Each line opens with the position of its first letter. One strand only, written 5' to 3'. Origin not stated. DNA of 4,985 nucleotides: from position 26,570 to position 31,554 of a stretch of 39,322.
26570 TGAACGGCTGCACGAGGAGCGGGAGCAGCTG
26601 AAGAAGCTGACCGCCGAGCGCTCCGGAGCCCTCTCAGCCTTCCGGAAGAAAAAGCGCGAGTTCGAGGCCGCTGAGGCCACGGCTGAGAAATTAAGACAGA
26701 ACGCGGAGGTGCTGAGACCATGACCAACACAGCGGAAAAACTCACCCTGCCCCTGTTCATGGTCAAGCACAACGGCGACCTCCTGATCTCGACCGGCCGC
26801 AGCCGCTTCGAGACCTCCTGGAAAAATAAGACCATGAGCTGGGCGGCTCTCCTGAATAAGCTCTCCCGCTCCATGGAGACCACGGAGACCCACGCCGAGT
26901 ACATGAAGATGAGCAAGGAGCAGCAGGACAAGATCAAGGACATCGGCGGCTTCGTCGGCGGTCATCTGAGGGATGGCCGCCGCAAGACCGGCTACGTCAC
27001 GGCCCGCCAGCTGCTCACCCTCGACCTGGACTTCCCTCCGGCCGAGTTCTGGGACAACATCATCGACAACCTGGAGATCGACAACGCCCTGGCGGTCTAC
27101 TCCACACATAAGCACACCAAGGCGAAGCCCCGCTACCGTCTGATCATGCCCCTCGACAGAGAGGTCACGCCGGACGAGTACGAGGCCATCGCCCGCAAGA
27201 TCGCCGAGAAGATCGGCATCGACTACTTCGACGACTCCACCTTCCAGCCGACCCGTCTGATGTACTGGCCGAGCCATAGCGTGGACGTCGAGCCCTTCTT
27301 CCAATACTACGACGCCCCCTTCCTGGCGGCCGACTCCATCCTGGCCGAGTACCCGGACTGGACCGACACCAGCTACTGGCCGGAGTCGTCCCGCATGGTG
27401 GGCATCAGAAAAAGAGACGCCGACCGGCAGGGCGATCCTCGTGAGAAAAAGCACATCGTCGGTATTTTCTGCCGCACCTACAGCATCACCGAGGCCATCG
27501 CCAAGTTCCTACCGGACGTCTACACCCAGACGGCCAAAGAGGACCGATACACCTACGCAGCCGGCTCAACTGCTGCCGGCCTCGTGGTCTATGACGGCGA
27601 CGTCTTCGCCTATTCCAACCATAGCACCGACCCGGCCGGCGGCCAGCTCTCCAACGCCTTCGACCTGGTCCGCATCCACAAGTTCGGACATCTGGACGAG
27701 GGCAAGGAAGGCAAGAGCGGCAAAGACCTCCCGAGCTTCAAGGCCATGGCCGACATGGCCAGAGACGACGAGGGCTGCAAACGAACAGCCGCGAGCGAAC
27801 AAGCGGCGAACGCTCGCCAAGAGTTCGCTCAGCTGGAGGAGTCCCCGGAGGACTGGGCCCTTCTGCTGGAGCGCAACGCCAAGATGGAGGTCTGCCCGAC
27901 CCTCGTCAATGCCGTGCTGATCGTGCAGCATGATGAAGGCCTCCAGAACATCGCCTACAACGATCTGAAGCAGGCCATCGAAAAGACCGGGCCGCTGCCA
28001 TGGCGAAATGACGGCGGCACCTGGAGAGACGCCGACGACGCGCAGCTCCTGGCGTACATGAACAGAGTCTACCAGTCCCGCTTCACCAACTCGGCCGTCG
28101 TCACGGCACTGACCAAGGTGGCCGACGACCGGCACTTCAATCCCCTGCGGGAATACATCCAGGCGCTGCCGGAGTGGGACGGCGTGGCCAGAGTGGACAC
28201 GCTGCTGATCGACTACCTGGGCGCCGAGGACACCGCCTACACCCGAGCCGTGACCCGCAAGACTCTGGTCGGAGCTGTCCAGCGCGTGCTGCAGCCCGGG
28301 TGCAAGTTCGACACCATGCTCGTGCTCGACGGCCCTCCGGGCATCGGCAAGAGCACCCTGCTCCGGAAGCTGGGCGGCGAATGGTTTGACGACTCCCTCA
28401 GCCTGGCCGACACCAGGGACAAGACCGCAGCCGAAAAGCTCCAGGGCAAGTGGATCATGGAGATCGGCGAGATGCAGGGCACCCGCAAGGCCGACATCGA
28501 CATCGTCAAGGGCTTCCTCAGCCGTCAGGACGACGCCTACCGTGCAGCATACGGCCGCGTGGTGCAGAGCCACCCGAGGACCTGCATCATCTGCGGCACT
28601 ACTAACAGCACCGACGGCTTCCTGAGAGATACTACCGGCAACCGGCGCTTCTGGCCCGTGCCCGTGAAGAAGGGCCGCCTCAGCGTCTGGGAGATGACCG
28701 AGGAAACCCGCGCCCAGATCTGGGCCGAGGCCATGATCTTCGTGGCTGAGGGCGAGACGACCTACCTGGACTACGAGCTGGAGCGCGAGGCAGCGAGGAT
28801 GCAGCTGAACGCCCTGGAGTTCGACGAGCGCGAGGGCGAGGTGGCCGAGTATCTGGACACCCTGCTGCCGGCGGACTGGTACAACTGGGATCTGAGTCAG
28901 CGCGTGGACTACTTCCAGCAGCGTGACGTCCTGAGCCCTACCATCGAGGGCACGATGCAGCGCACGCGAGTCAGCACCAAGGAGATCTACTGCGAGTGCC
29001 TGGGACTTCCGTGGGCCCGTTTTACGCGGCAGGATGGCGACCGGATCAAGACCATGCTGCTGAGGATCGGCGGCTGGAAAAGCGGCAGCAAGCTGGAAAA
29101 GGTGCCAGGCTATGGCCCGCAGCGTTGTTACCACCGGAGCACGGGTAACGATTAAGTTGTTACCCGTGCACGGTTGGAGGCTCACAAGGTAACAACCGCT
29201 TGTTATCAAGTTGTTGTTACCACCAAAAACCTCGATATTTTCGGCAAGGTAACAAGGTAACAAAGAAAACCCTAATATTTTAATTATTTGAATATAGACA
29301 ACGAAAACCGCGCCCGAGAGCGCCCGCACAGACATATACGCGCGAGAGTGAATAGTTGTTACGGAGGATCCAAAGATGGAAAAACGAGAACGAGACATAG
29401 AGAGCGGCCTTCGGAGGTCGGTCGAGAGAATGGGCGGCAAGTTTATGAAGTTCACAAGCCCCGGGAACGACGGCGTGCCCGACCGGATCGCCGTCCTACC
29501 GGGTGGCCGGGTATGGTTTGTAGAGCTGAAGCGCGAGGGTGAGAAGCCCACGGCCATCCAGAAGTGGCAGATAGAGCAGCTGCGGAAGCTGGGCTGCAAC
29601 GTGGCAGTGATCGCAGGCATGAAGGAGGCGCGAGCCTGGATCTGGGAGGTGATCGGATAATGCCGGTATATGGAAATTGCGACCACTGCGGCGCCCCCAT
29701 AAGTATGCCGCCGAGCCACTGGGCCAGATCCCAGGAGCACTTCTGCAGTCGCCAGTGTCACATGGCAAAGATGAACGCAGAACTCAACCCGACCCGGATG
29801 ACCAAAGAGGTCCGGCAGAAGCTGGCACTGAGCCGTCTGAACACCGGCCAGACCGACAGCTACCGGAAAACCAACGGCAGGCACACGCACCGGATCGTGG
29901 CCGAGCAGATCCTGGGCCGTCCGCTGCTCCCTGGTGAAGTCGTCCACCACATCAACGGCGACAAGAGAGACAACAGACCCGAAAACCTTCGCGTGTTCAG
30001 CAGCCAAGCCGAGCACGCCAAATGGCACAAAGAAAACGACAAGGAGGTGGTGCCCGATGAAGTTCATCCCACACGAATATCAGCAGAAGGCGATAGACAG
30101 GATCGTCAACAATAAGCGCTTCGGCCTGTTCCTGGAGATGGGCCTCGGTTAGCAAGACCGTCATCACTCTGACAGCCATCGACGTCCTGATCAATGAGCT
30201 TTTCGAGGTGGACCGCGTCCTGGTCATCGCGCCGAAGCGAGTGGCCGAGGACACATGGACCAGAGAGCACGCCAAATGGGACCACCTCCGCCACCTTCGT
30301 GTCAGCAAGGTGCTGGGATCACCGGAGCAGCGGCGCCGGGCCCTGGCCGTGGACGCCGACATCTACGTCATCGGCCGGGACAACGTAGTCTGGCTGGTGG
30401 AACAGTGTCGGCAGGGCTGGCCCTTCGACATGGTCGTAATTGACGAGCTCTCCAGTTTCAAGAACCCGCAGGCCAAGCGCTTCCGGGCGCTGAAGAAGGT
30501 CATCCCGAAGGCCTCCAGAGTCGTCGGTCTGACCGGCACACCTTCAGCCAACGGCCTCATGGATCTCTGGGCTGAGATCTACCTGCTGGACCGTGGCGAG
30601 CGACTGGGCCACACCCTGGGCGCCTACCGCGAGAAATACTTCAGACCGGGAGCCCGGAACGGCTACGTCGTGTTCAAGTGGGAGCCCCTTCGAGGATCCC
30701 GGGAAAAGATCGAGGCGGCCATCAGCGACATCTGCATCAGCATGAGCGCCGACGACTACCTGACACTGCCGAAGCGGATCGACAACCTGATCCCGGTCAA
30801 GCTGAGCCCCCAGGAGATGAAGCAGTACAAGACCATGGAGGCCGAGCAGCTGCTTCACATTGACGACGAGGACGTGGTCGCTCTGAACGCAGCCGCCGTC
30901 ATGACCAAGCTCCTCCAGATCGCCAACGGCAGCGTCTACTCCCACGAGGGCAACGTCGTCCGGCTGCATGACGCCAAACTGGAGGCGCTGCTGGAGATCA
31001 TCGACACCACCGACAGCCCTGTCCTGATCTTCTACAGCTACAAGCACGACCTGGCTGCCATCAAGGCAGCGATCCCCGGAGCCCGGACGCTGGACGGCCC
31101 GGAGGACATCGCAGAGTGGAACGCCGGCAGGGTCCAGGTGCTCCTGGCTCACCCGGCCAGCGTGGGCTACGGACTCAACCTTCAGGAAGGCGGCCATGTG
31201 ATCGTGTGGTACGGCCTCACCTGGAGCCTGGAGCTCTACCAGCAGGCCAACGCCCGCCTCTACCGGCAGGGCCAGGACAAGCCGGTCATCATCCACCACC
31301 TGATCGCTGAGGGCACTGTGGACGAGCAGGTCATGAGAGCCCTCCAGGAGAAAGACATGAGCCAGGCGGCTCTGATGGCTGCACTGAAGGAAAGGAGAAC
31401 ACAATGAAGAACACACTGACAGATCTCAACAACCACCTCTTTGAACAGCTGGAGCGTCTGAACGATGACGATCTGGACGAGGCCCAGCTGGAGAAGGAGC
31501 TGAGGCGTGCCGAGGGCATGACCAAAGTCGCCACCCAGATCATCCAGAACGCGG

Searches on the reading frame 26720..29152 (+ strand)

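Call 84: search_protein_families(library=pfam, max_evalue=0.001, proteins=[window:26720-29152:+])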
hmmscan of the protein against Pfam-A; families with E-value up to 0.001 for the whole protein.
window:26720-29152:+ (811 aa): 2 families
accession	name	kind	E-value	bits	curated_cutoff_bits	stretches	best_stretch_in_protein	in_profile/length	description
PF05272.17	VapE-like_dom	-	7.6e-77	258.1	25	1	482-696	3-213/217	Virulence-associated protein E-like domain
PF19263.5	DUF5906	-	2.5e-05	25.3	27.6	1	536-643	1-114/114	Family of unknown function (DUF5906)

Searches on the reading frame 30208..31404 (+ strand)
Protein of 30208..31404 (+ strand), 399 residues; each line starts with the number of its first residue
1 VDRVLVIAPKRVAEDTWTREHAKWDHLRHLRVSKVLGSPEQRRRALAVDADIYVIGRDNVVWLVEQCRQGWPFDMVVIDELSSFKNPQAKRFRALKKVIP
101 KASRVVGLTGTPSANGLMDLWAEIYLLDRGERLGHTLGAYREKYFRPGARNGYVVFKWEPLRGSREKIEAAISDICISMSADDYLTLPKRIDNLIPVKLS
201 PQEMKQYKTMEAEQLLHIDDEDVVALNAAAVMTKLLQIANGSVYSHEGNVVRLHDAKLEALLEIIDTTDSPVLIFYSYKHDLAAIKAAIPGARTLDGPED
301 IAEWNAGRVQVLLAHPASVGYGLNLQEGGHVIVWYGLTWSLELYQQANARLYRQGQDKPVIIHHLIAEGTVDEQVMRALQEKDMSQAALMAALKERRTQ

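Call 84: search_protein_families(library=pfam, max_evalue=0.001, proteins=[window:30208-31404:+])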
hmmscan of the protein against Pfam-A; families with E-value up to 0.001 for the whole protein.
window:30208-31404:+ (399 aa): 2 families
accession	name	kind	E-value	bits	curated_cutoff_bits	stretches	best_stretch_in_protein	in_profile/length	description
PF00176.29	SNF2-rel_dom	-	6.3e-17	62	24.9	1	4-235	54-278/290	SNF2-related domain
PF00271.37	Helicase_C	-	0.00043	21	23.5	0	257-355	2-110/110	Helicase conserved C-terminal domain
